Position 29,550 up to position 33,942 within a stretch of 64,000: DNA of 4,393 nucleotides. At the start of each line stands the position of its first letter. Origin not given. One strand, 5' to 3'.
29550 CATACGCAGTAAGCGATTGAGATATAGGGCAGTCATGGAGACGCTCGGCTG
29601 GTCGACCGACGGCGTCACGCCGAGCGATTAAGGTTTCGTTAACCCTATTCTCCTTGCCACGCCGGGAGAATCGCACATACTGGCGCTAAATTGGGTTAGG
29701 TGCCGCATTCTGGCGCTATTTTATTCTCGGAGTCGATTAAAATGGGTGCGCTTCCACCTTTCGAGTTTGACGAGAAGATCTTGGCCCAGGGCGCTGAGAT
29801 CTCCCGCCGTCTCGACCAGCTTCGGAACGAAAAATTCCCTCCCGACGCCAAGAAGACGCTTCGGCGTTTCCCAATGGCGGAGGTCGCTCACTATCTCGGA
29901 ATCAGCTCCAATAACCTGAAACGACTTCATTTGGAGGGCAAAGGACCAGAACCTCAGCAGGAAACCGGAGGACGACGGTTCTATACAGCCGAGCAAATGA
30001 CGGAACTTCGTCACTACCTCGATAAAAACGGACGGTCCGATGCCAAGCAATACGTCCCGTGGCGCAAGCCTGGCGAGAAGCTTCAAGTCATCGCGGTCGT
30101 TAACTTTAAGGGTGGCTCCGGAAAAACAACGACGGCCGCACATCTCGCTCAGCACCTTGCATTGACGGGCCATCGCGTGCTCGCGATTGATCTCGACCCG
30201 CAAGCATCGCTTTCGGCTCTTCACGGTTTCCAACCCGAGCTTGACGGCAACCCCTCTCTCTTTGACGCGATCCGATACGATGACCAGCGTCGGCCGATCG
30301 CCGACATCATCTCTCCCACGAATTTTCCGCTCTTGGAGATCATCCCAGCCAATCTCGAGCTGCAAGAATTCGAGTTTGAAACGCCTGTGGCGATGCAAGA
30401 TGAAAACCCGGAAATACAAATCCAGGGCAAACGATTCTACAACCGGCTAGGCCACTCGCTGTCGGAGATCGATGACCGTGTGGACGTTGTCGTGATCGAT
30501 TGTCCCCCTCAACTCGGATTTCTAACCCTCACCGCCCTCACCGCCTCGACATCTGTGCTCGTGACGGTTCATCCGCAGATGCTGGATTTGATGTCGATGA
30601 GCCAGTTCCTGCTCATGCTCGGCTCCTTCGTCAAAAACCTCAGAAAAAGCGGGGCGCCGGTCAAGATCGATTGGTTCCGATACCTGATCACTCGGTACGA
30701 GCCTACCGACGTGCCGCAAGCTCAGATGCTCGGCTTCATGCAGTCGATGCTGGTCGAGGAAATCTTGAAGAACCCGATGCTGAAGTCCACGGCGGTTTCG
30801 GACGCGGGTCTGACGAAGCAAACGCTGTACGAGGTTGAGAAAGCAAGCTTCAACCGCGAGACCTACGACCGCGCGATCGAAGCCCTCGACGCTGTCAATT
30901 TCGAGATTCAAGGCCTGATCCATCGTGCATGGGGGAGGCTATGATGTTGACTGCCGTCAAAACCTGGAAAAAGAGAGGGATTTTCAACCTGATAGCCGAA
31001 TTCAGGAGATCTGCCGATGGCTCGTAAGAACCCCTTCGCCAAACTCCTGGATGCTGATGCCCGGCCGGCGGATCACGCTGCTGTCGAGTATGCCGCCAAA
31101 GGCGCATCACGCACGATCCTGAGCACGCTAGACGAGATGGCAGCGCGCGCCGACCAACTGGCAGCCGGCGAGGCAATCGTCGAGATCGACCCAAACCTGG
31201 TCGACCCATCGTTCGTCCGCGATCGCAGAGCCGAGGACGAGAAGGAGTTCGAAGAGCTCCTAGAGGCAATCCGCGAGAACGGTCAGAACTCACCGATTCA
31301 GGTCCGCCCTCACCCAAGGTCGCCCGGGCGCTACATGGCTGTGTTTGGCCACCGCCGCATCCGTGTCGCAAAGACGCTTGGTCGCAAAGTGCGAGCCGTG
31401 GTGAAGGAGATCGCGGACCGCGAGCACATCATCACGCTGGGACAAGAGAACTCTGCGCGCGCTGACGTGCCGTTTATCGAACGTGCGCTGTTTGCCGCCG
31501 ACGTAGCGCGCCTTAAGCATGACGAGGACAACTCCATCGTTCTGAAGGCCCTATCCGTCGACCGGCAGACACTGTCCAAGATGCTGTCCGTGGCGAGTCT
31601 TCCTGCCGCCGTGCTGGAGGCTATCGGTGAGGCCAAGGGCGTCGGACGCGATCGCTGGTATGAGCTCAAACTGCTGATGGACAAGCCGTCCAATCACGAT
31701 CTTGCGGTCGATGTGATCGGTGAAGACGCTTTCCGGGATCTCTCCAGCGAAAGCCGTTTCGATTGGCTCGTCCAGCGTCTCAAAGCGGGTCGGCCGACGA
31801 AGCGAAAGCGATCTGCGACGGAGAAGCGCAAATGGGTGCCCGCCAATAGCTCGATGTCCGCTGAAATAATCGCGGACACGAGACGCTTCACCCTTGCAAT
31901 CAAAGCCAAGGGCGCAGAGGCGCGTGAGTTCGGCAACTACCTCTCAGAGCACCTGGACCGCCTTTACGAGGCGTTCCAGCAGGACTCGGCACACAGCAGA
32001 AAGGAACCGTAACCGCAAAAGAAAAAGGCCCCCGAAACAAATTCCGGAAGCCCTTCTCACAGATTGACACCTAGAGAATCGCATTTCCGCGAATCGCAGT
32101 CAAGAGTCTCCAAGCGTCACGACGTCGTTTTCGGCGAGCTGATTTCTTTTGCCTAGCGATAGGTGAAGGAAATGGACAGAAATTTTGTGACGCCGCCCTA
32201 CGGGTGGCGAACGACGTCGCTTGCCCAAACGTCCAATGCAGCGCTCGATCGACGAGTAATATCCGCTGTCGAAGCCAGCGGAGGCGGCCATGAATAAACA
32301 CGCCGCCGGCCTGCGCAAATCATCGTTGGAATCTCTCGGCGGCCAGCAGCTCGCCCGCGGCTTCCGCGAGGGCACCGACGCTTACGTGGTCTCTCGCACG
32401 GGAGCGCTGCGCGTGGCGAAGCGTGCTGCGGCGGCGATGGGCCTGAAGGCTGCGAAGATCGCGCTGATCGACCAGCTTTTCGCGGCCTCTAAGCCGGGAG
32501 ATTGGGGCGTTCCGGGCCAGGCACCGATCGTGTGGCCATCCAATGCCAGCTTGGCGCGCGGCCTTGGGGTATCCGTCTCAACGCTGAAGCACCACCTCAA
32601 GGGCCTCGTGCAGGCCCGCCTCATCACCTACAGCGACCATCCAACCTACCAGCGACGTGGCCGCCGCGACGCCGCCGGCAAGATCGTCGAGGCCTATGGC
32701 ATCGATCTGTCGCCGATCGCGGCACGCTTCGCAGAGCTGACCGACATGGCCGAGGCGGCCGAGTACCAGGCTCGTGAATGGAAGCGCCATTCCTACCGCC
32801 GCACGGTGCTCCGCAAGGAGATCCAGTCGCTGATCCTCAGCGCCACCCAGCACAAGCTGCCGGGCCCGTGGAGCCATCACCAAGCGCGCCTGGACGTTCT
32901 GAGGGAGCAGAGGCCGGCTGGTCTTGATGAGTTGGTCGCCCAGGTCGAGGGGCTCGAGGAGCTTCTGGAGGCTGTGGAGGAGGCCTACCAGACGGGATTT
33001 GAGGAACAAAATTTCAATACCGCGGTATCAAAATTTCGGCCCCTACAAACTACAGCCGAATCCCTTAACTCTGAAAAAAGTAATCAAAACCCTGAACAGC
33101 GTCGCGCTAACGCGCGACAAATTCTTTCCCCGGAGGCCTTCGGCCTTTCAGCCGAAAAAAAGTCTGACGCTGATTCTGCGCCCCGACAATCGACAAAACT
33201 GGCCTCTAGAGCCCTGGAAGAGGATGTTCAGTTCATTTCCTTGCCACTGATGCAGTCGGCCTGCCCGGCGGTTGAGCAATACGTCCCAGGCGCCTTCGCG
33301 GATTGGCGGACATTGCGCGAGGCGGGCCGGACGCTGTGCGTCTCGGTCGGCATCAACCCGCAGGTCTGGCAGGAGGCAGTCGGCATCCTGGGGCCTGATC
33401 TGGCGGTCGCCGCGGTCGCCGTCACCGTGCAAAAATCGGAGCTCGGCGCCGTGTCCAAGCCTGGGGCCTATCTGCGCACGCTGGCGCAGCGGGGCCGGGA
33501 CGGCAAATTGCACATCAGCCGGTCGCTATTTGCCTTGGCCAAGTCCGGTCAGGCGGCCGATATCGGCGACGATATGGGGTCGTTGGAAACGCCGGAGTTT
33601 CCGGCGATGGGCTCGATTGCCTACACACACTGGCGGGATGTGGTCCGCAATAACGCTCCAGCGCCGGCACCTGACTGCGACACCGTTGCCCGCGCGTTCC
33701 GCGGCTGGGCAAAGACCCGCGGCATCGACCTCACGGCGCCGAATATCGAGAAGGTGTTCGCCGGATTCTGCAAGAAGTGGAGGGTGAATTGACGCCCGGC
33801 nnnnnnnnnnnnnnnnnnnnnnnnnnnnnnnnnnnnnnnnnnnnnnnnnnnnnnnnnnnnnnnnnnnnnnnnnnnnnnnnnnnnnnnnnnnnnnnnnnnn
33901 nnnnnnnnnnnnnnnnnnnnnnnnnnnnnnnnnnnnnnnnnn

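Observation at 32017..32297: ctRNA control region feeds a 41-codon RepC-like leader, not RepC itself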

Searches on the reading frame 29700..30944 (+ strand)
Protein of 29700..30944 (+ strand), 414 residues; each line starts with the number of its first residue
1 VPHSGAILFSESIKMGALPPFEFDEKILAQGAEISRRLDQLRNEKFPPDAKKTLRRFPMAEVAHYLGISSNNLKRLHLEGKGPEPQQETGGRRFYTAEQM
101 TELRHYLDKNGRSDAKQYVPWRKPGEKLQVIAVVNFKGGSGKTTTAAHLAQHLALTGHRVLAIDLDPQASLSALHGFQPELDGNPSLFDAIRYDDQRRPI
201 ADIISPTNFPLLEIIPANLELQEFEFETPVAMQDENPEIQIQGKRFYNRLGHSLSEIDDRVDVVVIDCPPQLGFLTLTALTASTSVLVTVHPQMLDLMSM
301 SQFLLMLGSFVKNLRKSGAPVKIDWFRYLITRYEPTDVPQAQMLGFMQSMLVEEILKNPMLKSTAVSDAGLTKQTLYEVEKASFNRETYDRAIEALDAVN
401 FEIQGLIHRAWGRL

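Call 4: search_protein_families(library=pfam, proteins=[window:29700-30944:+], max_evalue=1)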
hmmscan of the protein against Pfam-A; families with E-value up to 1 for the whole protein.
window:29700-30944:+ (414 aa): 22 families
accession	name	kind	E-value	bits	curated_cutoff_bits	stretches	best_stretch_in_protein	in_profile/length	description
PF13614.12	AAA_31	-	2.9e-36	125.5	27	1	129-315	2-172/177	AAA domain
PF01656.29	CbiA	-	5.8e-23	81.7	25.4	1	131-375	1-124/125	CobQ/CobB/MinD/ParA nucleotide binding domain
PF09140.17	MipZ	-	2.2e-11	44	20.7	2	130-167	2-39/262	ATPase MipZ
PF10609.15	ParA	-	2.1e-08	34.4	27.1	2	129-166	4-41/246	NUBPL iron-transfer P-loop NTPase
PF02374.21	ArsA_ATPase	-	1.3e-06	28.3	24.3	1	134-173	6-45/305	Anion-transporting ATPase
PF06564.18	CBP_BcsQ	-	2.7e-06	27.5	21.3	1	129-171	2-44/234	Cellulose biosynthesis protein BcsQ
PF00142.24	Fer4_NifH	-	3.3e-05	23.9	25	1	135-171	6-42/271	4Fe-4S iron sulfur cluster binding proteins, NifH/frxC family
PF13411.12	MerR_1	-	5e-05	23.8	21.6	1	58-105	2-48/69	MerR HTH family regulatory protein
PF03029.23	ATP_bind_1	-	0.00013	22.3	27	1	139-169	6-36/240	Conserved hypothetical ATP binding protein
PF00376.29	MerR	-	0.00026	21.2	28.2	1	59-95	2-38/38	MerR family regulatory protein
PF07015.17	VirC1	-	0.0061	16.4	24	1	129-172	2-45/231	VirC1 protein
PF16575.11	CLP1_P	-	0.013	15.7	26.6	1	139-168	4-33/188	mRNA cleavage and polyadenylation factor CLP1 P-loop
PF13579.12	Glyco_trans_4_4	-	0.018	15.8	29.7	0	257-296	68-103/158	Glycosyl transferase 4-like domain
PF00448.28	SRP54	-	0.021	14.9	22.7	1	130-166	3-38/196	SRP54-type protein, GTPase domain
PF02606.20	LpxK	-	0.041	13.4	27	1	127-163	34-71/328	Tetraacyldisaccharide-1-P 4'-kinase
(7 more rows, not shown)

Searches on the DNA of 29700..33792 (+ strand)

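Call 5: search_dna_similar(query=window:29700-33792:+, collection=plasmids, mode=near, max_rows=30)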
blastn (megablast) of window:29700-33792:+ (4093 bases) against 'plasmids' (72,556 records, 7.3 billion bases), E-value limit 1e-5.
Records with a match: 34; places in all: 34; records where one place covers at least 80% of the query: 0.
Best place of each record, by identity: 80-90% 14; 60-80% 20.
By first word of the organism name: Agrobacterium 14; Bradyrhizobium 4; Shinella 4; Mesorhizobium 3; Afipia 2; Methylosinus 2; Ancylobacter 1; Aminobacter 1; Bosea 1; Xanthobacter 1; and 1 more.
By predicted mobility (MOB-suite, as given by PLSDB): conjugative 29; non-mobilizable 4; mobilizable 1.
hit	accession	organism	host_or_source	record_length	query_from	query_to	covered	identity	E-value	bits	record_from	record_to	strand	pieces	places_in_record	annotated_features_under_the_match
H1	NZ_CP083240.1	Ancylobacter polymorphus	activated sludge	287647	7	2530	62%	75.5%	0e+0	1179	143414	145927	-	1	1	repA: plasmid partitioning protein RepA | repB: plasmid partitioning protein RepB | repC: plasmid replication protein RepC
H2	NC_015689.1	Afipia carboxidovorans OM5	-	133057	2696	3838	28%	71.9%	3e-74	289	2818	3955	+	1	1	repC: plasmid replication protein RepC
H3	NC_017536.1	Afipia carboxidovorans OM4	-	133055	2696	3838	28%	71.9%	3e-74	289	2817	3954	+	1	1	repC: plasmid replication protein RepC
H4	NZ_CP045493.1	Mesorhizobium sp. NBSH29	pure culture,nutrient broth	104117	304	1263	23%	74.1%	4e-97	364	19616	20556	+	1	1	repA: plasmid partitioning protein RepA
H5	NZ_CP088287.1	Bradyrhizobium septentrionale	Glycine max cv. AC Glengarry,Cell ...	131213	2300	2477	4%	83.3%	8e-35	158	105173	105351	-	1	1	repC: plasmid replication protein RepC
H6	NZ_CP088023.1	Bradyrhizobium quebecense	Glycine max cv. AC Glengarry,Cell ...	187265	2300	2477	4%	83.3%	8e-35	158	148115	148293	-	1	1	repC: plasmid replication protein RepC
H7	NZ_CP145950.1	Bradyrhizobium sp. 26S5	Glycine max,cell culture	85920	2300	2473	4%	83.4%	3e-34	156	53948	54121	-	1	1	none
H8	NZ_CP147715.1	Bradyrhizobium sp. 27S5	Glycine max,cell culture,Root nodule ...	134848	2300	2473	4%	83.4%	3e-34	156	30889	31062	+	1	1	none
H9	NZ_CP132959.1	Aminobacter niigataensis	cell culture,sediment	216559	2312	2475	4%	83.2%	5e-32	148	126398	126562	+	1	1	repC: plasmid replication protein RepC | repB: plasmid partitioning protein RepB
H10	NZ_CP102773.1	Bosea sp. NBC_00550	-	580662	2312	2476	4%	81.5%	1e-27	134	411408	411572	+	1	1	repC: plasmid replication protein RepC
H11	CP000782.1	Xanthobacter autotrophicus Py2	-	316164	2314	2475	4%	82.1%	1e-27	134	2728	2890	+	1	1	replication protein C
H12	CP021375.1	Rhizobium sp. ACO-34A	Agave americana L.,cell ...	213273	2306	2475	4%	77.3%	2e-15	94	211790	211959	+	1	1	replication initiation protein RepC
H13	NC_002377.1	Agrobacterium tumefaciens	-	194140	2312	2475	4%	79.8%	5e-22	115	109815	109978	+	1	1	repC: plasmid replication protein RepC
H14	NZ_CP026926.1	Agrobacterium tumefaciens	Medicago sativa,from a crown gall tumor ...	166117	2312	2475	4%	79.4%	2e-20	110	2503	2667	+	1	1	repC: plasmid replication protein RepC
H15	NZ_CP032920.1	Agrobacterium tumefaciens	-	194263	2312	2475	4%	79.4%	2e-20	110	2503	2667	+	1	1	repC: plasmid replication protein RepC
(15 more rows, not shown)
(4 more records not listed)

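Call 6: search_dna_similar(query=window:32000-32420:+, collection=plasmids, mode=distant, max_rows=40)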
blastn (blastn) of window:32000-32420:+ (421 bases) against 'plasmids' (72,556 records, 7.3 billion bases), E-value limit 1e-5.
Records with a match: 1555; places in all: 1699; records where one place covers at least 80% of the query: 0.
Best place of each record, by identity: 80-90% 42; 60-80% 1513.
By first word of the organism name: Rhizobium 591; Agrobacterium 310; Sinorhizobium 251; Bradyrhizobium 94; Mesorhizobium 55; Shinella 43; Ensifer 30; Methylocystis 21; Aminobacter 18; Neorhizobium 14; and 42 more.
By predicted mobility (MOB-suite, as given by PLSDB): conjugative 765; non-mobilizable 632; mobilizable 158.
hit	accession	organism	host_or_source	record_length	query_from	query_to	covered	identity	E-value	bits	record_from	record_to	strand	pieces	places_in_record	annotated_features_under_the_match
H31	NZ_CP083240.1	Ancylobacter polymorphus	activated sludge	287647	3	230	54%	86.3%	2e-67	263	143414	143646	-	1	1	repC: plasmid replication protein RepC | repB: plasmid partitioning protein RepB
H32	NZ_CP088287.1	Bradyrhizobium septentrionale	Glycine max cv. AC Glengarry,Cell ...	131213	1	238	57%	77.3%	3e-40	173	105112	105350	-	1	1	repC: plasmid replication protein RepC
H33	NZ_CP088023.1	Bradyrhizobium quebecense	Glycine max cv. AC Glengarry,Cell ...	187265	1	238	57%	77.3%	3e-40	173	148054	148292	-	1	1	repC: plasmid replication protein RepC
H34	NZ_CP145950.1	Bradyrhizobium sp. 26S5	Glycine max,cell culture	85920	1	238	57%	76.9%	4e-39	168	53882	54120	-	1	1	repC: plasmid replication protein RepC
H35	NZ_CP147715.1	Bradyrhizobium sp. 27S5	Glycine max,cell culture,Root nodule ...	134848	1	238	57%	76.9%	4e-39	168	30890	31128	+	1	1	repC: plasmid replication protein RepC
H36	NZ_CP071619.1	Rhizobium bangladeshense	lentil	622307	2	226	53%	77.7%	3e-15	176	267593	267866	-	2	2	repC: plasmid replication protein RepC | repB: plasmid partitioning protein RepB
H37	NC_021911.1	Rhizobium etli bv. mimosae str. Mim1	Mimosa affinis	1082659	1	227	53%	78.6%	8e-16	179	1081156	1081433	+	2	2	record has no annotation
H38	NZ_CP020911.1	Rhizobium etli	Phaseolus vulgaris,cell culture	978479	2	227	52%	78.1%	1e-14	173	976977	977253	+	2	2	repC: plasmid replication protein RepC | repB: plasmid partitioning protein RepB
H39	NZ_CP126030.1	Bradyrhizobium elkanii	Glycine max,soybean,root nodule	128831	12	238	54%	75.6%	6e-30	138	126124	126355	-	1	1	repC: plasmid replication protein RepC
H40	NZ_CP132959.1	Aminobacter niigataensis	cell culture,sediment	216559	12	228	52%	79.1%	3e-40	172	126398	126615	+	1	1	repC: plasmid replication protein RepC | repB: plasmid partitioning protein RepB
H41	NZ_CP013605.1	Rhizobium sp. N731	Phaseolus vulgaris,Whole ...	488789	2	227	51%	80.0%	2e-18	188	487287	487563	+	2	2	repC: plasmid replication protein RepC | repB: plasmid partitioning protein RepB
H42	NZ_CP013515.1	Rhizobium sp. N1314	Phaseolus vulgaris,Whole ...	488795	2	227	51%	80.0%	2e-18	188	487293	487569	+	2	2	repC: plasmid replication protein RepC | repB: plasmid partitioning protein RepB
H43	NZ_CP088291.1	Bradyrhizobium septentrionale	Glycine max cv. AC Glengarry,Cell ...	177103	12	238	54%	75.2%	3e-28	133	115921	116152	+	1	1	repC: plasmid replication protein RepC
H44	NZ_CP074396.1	Agrobacterium salinitolerans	Cotton,tiaaue sample,root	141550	12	228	52%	78.6%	1e-38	168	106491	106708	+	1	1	repC: plasmid replication protein RepC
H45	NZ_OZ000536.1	Shinella sp. WSC3-e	-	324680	12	228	52%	78.6%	1e-38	168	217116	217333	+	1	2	repC: plasmid replication protein RepC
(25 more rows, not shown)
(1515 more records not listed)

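Call 7: get_annotated_region(hit=H2, flank=3000)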
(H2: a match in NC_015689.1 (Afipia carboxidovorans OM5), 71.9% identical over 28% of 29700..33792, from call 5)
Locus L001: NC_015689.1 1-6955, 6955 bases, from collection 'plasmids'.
description: Afipia carboxidovorans OM5 plasmid pHCG3, complete sequence
organism: Afipia carboxidovorans OM5 (NCBI taxid 504832)
taxonomy: Bacteria; Pseudomonadota; Alphaproteobacteria; Hyphomicrobiales; Nitrobacteraceae; Afipia; Afipia carboxidovorans; Afipia carboxidovorans OM5
host: -; source: -; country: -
typing (MOB-suite, as given by PLSDB): conjugative; replicon rep_cluster_503; relaxase MOBQ; mating-pair formation MPF_T
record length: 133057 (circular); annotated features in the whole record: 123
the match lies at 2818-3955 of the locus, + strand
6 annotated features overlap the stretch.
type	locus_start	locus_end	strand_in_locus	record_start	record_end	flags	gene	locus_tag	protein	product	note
CDS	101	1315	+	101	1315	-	repA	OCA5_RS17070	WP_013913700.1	plasmid partitioning protein RepA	-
CDS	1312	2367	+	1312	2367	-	repB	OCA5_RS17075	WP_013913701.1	plasmid partitioning protein RepB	-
CDS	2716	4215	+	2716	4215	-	repC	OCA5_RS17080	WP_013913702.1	plasmid replication protein RepC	-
CDS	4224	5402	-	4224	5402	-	-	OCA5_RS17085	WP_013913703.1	site-specific integrase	GO:0015074 - DNA integration [Evidence IEA]; GO:0006310 - DNA recombination [Evidence IEA]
CDS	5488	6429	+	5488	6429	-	-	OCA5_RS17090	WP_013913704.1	DUF1403 family protein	-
CDS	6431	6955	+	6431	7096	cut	-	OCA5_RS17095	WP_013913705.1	SMC-Scp complex subunit ScpB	-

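Call 8: get_annotated_region(hit=H1, flank=2500)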
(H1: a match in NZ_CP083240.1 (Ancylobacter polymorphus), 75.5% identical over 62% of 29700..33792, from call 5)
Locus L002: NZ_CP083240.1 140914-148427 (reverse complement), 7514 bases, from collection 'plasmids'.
description: Ancylobacter polymorphus strain ZM13 plasmid pA, complete sequence
organism: Ancylobacter polymorphus (NCBI taxid 223390)
taxonomy: Bacteria; Pseudomonadota; Alphaproteobacteria; Hyphomicrobiales; Xanthobacteraceae; Ancylobacter; Ancylobacter polymorphus
host: -; source: activated sludge; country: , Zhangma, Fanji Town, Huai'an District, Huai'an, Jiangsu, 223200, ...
typing (MOB-suite, as given by PLSDB): conjugative; replicon rep_cluster_1420; relaxase MOBQ; mating-pair formation MPF_T
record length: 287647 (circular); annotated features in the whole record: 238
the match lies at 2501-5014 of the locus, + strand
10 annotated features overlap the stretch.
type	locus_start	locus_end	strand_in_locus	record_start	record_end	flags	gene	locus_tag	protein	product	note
CDS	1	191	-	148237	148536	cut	-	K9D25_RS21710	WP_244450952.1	conjugal transfer protein TrbD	-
CDS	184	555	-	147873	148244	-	-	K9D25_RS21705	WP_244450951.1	TrbC/VirB2 family protein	-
CDS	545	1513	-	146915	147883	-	trbB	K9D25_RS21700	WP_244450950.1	P-type conjugative transfer ATPase TrbB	-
CDS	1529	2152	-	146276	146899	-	traI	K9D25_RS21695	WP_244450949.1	acyl-homoserine-lactone synthase TraI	-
CDS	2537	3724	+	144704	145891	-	repA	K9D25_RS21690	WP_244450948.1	plasmid partitioning protein RepA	-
CDS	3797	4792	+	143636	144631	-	repB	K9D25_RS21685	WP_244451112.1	plasmid partitioning protein RepB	-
CDS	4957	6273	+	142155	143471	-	repC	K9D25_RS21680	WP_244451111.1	plasmid replication protein RepC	-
CDS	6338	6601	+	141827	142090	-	-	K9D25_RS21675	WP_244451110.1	hypothetical protein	-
CDS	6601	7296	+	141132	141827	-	-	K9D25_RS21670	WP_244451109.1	nucleotidyl transferase AbiEii/AbiGii toxin family protein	-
CDS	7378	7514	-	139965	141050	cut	-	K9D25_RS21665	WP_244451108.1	site-specific integrase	GO:0015074 - DNA integration [Evidence IEA]; GO:0006310 - DNA recombination [Evidence IEA]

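Call 11: search_rna_families(sources=[L001, L002], threshold=evalue, max_evalue=0.1, show_alignments=4)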
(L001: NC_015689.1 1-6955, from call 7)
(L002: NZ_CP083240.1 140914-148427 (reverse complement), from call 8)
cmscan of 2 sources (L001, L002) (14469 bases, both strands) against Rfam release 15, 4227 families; matches with E-value up to 0.1: 3.
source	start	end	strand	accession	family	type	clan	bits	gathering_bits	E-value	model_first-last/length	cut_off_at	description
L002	4795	4837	-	RF00489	ctRNA_p42d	Gene; antisense;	-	49.7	50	5.3e-09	1-46/46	no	ctRNA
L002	4898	4959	+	RF00490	S-element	Cis-reg;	-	35.4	47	0.0071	1-67/67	no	S-element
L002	3532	3605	+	RF03032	narK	Cis-reg;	-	30.3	43.2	0.018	1-72/72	no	narK RNA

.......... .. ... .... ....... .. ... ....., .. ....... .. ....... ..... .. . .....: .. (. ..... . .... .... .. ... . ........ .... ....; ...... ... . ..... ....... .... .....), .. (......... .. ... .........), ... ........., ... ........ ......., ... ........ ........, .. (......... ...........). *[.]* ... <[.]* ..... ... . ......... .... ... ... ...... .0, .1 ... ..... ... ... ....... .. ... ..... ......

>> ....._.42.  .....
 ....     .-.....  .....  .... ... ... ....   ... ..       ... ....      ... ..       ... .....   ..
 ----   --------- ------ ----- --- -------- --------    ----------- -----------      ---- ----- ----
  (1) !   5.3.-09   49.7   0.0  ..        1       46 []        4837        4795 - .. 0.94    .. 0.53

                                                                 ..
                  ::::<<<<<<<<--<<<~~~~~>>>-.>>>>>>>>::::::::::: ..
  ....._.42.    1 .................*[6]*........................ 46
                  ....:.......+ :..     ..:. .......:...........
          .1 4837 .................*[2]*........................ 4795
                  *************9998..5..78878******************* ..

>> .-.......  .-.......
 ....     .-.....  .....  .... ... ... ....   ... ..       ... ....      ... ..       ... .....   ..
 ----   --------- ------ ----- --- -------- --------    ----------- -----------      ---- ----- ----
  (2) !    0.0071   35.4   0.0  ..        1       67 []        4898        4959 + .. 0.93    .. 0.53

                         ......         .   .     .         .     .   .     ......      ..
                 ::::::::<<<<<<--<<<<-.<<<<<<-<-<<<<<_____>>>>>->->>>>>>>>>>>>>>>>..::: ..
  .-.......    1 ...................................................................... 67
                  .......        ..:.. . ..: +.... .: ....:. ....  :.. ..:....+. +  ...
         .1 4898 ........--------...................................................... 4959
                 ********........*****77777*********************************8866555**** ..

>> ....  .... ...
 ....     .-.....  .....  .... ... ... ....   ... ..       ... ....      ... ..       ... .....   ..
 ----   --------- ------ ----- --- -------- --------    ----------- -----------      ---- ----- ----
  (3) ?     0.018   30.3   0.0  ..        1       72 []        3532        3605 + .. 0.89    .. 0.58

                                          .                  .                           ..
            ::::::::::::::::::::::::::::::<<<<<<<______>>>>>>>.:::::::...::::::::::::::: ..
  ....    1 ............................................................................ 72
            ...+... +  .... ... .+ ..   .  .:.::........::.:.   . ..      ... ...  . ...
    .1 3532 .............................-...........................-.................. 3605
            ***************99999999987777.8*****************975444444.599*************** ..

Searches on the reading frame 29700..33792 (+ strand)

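Call 81: search_protein_families(library=ncbifam, proteins=[L002:4957-6270:+], max_evalue=0.01)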
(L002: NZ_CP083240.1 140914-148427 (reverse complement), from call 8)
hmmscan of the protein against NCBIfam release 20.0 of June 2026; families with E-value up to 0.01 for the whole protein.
L002:4957-6270:+ (438 aa): 3 families
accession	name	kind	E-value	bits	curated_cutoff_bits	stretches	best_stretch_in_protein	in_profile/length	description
NF010396.0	PRK13824.1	domain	5.4e-179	595.3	390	1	1-403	1-401/404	replication protein C domain-containing protein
NF040974.1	RepABC_RepC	equivalog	4e-163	543.3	150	1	1-395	1-393/393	plasmid replication protein RepC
NF006685.0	PRK09230.1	subfamily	0.00074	18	483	1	24-94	100-165/426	cytosine deaminase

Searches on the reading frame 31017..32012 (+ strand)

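Call 4: search_protein_families(library=pfam, proteins=[window:31017-32012:+], max_evalue=1)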
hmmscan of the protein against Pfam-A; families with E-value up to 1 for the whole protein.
window:31017-32012:+ (331 aa): 5 families
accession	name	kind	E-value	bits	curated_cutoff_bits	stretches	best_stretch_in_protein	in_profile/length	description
PF07506.17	RepB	-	6.4e-22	78.9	30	1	147-320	1-185/185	RepB plasmid partitioning protein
PF02195.25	ParB_N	-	9.9e-11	42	26.3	1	54-138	3-86/95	ParB N-terminal domain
PF18090.7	SoPB_HTH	-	0.036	14.6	27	1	175-202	25-52/75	Centromere-binding protein HTH domain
PF20216.3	DUF6576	-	0.095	13.3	27.3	1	69-92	9-32/47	Family of unknown function (DUF6576)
PF05209.18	MinC_N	-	0.19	12.3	27.3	1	34-89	23-68/71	Septum formation inhibitor MinC, N-terminal domain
